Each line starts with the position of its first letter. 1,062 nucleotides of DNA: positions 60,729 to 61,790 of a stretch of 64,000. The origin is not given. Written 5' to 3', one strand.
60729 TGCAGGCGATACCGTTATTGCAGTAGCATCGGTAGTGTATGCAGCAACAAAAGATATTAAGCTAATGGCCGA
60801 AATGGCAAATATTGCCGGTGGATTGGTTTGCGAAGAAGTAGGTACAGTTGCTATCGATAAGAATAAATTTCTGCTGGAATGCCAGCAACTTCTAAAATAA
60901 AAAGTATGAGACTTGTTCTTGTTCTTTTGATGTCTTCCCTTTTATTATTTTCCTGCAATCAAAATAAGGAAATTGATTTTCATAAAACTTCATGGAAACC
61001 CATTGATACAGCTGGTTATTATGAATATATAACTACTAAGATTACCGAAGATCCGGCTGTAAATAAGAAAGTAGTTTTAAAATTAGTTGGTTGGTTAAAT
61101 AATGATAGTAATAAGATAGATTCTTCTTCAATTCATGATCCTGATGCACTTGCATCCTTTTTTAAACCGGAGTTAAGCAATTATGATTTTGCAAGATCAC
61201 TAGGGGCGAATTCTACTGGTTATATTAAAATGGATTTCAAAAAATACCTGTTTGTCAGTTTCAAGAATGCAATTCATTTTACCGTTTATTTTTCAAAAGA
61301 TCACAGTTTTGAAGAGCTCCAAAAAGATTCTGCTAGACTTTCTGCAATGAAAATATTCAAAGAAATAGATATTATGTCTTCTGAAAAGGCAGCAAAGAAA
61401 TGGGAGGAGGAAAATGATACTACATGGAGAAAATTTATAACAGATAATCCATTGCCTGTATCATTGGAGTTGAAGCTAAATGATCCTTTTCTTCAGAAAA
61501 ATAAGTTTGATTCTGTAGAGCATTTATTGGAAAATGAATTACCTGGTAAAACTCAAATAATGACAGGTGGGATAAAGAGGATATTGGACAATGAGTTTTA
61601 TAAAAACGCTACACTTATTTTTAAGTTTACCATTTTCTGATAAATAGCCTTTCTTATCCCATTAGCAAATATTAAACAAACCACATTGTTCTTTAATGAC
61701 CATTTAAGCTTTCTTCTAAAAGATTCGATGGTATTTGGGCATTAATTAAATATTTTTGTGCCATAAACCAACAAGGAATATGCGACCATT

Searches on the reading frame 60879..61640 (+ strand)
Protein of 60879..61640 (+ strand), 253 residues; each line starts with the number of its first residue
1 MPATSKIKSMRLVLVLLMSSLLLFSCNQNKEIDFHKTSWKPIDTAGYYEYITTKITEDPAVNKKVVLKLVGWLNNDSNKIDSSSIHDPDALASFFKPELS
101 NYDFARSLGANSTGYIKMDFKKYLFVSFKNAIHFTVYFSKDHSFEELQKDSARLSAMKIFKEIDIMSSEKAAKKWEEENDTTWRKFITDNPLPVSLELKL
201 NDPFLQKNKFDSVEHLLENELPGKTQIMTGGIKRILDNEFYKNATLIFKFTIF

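Call 72: search_protein_families(library=pfam, proteins=[window:60879-61640:+], max_evalue=0.00001)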
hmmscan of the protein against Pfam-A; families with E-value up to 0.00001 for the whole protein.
window:60879-61640:+ (253 aa): 1 family
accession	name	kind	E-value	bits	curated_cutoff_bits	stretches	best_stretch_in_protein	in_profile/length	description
PF18075.7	FtsX_ECD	-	1.7e-06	29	23.5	1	134-214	3-84/96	FtsX extracellular domain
